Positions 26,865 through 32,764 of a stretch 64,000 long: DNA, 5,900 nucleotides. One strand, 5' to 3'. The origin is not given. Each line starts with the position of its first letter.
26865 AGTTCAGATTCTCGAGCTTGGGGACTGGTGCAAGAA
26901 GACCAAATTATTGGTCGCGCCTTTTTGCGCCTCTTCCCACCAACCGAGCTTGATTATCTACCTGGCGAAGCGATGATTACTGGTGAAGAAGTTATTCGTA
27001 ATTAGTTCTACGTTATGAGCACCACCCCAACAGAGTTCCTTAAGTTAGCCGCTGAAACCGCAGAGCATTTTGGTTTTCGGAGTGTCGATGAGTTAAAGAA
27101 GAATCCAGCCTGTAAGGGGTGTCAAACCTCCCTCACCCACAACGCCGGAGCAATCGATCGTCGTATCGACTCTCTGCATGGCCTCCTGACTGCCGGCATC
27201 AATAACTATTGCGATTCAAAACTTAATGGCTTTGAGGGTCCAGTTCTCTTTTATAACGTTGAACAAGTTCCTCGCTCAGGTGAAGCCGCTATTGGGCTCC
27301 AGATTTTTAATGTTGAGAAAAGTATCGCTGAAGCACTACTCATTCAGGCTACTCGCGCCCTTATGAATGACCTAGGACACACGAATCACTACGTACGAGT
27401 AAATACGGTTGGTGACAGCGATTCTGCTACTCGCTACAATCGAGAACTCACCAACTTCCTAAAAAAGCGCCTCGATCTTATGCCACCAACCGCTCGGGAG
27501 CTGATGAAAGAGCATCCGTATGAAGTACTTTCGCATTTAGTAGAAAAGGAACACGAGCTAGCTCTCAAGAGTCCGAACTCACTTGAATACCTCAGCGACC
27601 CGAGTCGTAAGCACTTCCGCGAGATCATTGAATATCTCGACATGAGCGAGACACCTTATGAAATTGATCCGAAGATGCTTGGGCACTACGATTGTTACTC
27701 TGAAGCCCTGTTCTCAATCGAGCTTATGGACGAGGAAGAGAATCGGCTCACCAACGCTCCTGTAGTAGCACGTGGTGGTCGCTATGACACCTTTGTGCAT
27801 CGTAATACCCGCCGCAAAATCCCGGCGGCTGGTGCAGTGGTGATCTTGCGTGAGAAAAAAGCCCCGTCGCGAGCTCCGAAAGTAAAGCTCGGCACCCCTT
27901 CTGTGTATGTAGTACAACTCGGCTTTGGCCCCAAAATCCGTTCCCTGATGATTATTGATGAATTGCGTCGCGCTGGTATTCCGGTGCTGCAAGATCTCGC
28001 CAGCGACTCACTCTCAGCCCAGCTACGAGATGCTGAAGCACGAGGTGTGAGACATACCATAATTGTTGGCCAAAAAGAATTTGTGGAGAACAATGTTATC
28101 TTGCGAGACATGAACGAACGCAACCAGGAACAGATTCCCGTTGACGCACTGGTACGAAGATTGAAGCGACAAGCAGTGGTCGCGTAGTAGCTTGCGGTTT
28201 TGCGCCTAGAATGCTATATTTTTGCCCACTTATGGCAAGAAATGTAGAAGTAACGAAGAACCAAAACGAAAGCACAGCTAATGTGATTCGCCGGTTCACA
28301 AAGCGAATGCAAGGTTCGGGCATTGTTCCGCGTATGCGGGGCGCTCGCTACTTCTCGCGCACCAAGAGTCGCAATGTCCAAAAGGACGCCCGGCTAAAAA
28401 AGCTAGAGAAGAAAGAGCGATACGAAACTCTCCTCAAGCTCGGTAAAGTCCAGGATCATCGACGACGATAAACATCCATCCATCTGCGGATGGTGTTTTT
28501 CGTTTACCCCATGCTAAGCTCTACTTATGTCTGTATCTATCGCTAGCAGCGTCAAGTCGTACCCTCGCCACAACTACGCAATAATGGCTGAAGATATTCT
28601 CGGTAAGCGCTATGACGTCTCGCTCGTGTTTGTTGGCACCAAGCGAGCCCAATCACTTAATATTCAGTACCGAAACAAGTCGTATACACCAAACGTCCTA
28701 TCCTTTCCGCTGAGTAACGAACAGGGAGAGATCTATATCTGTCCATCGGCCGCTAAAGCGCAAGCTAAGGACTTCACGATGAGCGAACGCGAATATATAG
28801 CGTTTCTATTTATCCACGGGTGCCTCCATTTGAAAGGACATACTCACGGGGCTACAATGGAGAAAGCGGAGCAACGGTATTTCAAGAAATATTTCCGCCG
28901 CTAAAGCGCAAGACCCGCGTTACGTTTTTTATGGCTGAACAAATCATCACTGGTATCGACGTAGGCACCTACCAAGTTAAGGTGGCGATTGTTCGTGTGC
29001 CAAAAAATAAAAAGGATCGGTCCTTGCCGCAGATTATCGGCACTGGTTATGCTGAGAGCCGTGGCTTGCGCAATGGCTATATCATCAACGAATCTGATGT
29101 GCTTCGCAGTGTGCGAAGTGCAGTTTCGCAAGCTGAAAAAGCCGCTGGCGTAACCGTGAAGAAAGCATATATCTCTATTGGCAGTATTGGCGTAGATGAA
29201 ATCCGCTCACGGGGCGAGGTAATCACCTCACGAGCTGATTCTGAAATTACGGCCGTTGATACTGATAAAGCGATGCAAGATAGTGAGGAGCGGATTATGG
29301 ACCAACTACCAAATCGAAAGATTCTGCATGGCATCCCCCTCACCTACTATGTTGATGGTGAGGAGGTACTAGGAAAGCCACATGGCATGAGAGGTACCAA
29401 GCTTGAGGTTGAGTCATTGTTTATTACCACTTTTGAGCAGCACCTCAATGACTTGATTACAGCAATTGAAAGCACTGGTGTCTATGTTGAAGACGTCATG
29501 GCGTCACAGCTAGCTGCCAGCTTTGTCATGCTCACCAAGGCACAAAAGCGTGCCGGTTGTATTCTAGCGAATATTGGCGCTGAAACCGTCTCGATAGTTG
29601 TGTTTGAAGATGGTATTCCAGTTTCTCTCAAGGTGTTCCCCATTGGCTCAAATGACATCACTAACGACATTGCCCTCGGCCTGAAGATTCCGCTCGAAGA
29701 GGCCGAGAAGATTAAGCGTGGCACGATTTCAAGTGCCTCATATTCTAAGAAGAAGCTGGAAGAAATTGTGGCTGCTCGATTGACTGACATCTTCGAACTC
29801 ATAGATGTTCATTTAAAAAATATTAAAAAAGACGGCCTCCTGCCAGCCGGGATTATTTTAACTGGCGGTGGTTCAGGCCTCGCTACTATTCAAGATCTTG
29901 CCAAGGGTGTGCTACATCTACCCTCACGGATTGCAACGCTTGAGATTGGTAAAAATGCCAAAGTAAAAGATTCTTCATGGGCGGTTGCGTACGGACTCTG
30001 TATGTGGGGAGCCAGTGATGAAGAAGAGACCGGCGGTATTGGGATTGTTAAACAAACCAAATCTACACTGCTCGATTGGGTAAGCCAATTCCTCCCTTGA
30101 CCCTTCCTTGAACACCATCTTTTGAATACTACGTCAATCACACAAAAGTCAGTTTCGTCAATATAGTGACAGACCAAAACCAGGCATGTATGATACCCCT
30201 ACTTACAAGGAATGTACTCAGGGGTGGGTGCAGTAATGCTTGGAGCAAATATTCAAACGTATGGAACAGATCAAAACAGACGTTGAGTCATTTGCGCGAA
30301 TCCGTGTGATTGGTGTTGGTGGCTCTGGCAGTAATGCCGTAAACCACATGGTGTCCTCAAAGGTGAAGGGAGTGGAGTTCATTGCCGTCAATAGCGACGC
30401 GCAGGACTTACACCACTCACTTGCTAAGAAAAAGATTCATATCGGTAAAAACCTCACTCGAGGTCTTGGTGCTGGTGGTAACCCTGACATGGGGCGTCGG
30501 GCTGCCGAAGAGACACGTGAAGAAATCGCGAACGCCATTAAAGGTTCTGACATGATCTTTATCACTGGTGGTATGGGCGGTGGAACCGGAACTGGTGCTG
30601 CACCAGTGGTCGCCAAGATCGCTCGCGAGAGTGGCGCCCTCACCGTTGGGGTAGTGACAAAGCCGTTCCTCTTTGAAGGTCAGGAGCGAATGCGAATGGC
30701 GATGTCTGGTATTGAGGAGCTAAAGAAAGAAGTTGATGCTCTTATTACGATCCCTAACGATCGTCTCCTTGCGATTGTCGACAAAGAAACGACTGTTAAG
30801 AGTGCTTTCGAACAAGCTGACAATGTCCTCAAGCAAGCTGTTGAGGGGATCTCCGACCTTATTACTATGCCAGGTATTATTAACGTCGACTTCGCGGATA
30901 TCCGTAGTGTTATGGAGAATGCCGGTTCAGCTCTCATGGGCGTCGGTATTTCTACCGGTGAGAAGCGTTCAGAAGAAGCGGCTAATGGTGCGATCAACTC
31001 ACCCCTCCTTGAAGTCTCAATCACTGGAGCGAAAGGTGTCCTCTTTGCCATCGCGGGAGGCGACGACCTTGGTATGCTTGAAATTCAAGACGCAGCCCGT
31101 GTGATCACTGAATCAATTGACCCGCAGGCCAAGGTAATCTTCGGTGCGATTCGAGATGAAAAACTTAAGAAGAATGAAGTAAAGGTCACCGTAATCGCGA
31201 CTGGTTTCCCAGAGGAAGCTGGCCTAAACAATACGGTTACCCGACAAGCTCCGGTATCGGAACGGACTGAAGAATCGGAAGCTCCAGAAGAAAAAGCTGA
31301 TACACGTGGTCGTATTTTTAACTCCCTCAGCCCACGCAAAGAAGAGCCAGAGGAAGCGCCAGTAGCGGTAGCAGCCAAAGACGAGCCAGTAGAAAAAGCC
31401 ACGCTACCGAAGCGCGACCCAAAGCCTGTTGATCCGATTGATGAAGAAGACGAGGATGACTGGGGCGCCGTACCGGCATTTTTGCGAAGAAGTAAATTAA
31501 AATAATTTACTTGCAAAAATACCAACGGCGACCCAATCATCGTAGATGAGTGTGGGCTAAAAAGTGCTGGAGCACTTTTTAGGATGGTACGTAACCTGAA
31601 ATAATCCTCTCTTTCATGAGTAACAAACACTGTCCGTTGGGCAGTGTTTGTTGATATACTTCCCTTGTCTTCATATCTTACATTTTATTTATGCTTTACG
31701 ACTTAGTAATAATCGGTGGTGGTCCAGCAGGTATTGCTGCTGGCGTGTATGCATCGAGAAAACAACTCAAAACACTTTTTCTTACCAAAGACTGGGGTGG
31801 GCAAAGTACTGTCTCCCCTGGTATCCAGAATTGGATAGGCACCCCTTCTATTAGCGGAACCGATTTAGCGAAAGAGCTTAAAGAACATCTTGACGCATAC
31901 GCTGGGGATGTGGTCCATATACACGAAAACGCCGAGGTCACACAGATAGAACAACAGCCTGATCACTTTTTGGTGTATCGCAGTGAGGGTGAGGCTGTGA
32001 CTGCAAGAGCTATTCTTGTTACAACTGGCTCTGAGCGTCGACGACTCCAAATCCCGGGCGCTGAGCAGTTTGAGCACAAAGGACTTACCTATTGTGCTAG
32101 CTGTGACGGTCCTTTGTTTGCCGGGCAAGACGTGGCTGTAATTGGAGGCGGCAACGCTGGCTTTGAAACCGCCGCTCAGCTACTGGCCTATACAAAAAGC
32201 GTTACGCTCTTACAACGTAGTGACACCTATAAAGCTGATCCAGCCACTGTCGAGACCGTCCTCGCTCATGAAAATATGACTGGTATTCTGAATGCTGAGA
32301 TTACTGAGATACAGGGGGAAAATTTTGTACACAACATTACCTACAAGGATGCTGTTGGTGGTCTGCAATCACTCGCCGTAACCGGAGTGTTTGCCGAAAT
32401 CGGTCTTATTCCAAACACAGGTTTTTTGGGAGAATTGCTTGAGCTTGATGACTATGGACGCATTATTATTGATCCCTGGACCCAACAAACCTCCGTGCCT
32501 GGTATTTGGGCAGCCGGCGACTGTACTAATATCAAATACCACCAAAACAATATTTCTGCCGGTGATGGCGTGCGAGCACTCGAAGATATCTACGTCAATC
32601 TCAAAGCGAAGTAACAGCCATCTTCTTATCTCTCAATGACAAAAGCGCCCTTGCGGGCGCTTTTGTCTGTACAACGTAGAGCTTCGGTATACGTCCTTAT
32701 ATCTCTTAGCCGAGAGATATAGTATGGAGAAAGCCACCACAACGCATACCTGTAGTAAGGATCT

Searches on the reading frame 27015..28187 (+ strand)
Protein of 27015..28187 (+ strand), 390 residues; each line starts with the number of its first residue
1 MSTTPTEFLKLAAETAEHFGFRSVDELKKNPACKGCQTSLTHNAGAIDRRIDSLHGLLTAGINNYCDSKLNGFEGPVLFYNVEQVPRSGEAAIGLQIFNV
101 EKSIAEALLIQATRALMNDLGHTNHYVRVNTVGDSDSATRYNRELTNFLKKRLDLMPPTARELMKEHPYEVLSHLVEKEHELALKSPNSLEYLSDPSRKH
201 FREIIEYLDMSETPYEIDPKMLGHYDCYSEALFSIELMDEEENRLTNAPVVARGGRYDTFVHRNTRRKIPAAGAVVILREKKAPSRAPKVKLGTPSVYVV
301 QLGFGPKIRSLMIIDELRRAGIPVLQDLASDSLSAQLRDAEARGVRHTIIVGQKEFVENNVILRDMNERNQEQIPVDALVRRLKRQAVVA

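Call 10: search_protein_families(library=pfam, proteins=[window:27015-28187:+], max_evalue=0.001)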
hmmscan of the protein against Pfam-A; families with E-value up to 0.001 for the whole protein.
window:27015-28187:+ (390 aa): 2 families
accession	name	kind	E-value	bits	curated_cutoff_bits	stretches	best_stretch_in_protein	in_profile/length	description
PF03129.25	HGTP_anticodon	-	5.7e-13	49.3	21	1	313-385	21-93/94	Anticodon binding domain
PF13393.11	tRNA-synt_His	-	3.4e-05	23.7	25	1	119-278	149-305/308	Histidyl-tRNA synthetase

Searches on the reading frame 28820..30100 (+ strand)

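Call 10: search_protein_families(library=pfam, proteins=[window:28820-30100:+], max_evalue=0.001)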
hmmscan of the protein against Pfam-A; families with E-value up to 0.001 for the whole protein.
window:28820-30100:+ (426 aa): 3 families
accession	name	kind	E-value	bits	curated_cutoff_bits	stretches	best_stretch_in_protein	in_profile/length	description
PF14450.12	FtsA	-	1.5e-24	87.2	31.8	1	249-392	2-127/127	Cell division protein FtsA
PF02491.25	SHS2_FTSA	-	3.6e-12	46.9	25.4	1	128-203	7-79/79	SHS2 domain inserted in FTSA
PF11104.14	PilM_2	-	6.6e-08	32.3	27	1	210-373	139-306/340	Type IV pilus assembly protein PilM;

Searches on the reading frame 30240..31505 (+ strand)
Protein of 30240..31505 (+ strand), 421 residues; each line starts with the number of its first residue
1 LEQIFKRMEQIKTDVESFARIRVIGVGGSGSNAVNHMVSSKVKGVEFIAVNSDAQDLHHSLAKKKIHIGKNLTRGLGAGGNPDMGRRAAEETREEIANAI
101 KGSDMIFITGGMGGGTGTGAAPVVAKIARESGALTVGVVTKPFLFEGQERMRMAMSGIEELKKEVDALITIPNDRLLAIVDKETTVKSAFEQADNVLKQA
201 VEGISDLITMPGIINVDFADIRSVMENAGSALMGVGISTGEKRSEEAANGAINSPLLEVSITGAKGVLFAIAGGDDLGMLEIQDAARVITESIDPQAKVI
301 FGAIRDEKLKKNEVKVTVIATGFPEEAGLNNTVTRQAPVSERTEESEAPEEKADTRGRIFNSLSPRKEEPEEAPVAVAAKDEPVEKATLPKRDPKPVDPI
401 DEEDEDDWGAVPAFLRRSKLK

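Call 10: search_protein_families(library=pfam, proteins=[window:30240-31505:+], max_evalue=0.001)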
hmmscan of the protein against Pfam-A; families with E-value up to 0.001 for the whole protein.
window:30240-31505:+ (421 aa): 2 families
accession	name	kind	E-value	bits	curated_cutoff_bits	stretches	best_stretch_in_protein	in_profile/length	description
PF00091.31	Tubulin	-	1.2e-50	172.9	33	1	21-180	2-189/190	Tubulin/FtsZ family, GTPase domain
PF12327.13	FtsZ_C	-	2.7e-30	105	27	1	229-323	1-94/95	FtsZ family, C-terminal domain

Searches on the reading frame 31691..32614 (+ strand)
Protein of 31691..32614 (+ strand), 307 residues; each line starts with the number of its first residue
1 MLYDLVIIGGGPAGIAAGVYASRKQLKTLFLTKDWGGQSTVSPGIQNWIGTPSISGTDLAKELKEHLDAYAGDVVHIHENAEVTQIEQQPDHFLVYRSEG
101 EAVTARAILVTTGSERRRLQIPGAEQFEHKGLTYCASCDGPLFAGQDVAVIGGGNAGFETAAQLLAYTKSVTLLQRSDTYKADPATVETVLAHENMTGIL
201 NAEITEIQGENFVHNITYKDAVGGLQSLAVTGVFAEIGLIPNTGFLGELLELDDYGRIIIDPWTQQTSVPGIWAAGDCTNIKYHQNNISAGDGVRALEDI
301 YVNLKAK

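Call 10: search_protein_families(library=pfam, proteins=[window:31691-32614:+], max_evalue=0.001)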
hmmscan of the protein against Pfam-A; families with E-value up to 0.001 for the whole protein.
window:31691-32614:+ (307 aa): 14 families
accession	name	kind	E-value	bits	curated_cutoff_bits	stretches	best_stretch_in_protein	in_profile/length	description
PF07992.20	Pyr_redox_2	-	9.4e-44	150.4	26.1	1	3-289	1-289/291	Pyridine nucleotide-disulphide oxidoreductase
PF13738.12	Pyr_redox_3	-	1.6e-28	100.3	30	1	66-276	86-305/305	Pyridine nucleotide-disulphide oxidoreductase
PF01134.28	GIDA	-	7.6e-11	42.1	22.1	1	4-83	1-72/391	Glucose inhibited division protein A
PF00070.33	Pyr_redox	-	1.1e-10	42.3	22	1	148-211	2-70/82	Pyridine nucleotide-disulphide oxidoreductase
PF03486.20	HI0933_like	-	2e-10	41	50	0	147-178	2-33/244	HI0933-like protein Rossmann domain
PF01266.30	DAO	-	2.4e-10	40.9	27.9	0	147-178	1-32/353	FAD dependent oxidoreductase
PF12831.13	FAD_oxidored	-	8e-10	39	27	1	4-77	1-76/416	FAD dependent oxidoreductase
PF00890.30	FAD_binding_2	-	1.3e-09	38.3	20.4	1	4-58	1-58/414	FAD binding domain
PF05834.18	Lycopene_cycl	-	6.3e-08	32.5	23.4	0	55-116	85-144/380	Lycopene cyclase protein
PF01946.23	Thi4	-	7.2e-06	25.8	26.2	0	3-53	18-63/235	Thi4 family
PF01494.25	FAD_binding_3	-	0.0001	22.1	22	0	147-180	3-36/349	FAD binding domain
PF13450.12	NAD_binding_8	-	0.00011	22.9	21.9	0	7-31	1-25/68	NAD(P)-binding Rossmann-like domain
PF13454.12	NAD_binding_9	-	0.00015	22.3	21.8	0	74-114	115-154/155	FAD-NAD(P)-binding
PF13434.12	Lys_Orn_oxgnase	-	0.00022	20.9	21.3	0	78-180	113-225/339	L-lysine 6-monooxygenase/L-ornithine 5-monooxygenase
